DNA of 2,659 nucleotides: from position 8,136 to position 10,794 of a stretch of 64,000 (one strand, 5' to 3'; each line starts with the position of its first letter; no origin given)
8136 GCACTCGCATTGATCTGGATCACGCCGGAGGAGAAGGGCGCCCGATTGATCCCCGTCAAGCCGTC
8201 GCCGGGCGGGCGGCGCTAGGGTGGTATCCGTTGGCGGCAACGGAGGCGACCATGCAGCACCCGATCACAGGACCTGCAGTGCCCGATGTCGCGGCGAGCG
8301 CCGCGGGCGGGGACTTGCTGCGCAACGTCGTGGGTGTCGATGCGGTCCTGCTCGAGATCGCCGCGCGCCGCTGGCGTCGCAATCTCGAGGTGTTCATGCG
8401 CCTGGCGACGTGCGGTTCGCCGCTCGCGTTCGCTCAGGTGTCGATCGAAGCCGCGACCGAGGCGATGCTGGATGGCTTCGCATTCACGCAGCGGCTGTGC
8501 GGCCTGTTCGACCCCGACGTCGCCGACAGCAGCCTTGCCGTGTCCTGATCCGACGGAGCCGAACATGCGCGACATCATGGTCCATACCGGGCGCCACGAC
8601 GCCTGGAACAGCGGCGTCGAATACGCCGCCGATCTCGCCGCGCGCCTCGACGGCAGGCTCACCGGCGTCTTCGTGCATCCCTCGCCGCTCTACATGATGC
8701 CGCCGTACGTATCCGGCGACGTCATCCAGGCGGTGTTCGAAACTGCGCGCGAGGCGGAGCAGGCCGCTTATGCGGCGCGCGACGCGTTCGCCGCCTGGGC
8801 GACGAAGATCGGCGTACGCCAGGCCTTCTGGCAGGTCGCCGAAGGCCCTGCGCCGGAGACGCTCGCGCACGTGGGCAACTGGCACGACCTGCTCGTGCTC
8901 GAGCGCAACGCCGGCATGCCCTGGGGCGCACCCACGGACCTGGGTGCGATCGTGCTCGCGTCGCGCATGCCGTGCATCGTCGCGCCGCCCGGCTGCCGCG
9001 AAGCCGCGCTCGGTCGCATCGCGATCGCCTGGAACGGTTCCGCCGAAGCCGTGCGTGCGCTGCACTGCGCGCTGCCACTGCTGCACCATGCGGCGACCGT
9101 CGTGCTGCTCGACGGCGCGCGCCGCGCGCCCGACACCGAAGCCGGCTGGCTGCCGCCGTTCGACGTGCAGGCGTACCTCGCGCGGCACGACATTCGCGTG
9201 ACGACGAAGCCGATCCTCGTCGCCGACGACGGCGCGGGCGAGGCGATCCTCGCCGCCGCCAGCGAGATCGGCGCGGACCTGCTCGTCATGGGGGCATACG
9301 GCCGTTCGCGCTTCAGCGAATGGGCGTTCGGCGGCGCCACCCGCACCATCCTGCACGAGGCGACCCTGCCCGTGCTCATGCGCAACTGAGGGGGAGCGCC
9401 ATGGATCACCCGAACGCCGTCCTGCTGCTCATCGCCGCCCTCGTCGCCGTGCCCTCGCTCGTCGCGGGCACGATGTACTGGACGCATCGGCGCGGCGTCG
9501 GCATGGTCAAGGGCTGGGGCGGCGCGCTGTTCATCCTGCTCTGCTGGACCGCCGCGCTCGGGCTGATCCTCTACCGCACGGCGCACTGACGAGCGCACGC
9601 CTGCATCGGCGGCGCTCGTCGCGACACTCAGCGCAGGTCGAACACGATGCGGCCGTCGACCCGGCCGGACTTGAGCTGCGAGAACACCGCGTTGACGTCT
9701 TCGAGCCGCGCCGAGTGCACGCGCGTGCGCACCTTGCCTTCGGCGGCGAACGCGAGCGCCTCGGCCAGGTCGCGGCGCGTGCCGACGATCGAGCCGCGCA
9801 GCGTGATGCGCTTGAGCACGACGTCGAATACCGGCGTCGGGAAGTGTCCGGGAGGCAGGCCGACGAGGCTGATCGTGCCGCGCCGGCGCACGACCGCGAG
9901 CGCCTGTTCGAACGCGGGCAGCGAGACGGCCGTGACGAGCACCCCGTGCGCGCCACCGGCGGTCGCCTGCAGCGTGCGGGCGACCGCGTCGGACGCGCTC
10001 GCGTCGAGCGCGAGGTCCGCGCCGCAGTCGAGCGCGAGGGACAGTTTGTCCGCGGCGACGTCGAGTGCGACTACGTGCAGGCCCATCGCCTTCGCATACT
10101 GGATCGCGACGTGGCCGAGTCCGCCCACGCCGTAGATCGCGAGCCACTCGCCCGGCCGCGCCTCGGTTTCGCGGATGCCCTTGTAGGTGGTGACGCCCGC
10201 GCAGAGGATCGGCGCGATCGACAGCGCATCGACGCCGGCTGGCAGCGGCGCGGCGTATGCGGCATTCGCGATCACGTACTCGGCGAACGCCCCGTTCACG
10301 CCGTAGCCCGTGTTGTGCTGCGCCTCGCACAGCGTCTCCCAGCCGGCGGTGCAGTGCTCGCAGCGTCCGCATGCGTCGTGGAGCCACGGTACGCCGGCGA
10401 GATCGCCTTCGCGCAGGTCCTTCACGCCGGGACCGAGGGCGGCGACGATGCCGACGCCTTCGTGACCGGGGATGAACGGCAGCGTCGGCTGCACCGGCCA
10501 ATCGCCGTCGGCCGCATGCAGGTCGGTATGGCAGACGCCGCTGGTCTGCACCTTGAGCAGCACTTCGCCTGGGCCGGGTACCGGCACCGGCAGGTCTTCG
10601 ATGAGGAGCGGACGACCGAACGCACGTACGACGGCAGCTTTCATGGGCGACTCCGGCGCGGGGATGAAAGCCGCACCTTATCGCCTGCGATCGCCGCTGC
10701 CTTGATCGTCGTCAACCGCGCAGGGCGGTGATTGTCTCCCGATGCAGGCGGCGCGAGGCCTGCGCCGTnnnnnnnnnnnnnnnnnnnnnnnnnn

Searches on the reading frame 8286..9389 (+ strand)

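Call 62: search_protein_families(library=pfam, proteins=[window:8286-9389:+], max_evalue=0.001)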
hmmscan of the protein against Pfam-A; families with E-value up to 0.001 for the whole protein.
window:8286-9389:+ (367 aa): 1 family
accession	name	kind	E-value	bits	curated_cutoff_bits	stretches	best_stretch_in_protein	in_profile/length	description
PF00582.32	Usp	-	2.3e-17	64.3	24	1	244-365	4-139/141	Universal stress protein family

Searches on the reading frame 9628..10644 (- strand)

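Call 62: search_protein_families(library=pfam, proteins=[window:9628-10644:-], max_evalue=0.001)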
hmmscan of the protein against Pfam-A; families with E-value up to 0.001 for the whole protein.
window:9628-10644:- (338 aa): 4 families
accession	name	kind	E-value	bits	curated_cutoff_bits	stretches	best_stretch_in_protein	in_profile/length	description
PF00107.32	ADH_zinc_N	-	7.5e-29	100.7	31.8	1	175-301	1-128/129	Zinc-binding dehydrogenase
PF08240.17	ADH_N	-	1.3e-28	99.7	23.5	1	24-135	1-103/104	Alcohol dehydrogenase GroES-like domain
PF13602.12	ADH_zinc_N_2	-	1.2e-08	36.3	27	1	208-334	2-133/134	Zinc-binding dehydrogenase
PF01262.27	AlaDh_PNT_C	-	0.00062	19.7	23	1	169-244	32-104/214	Alanine dehydrogenase/PNT, C-terminal domain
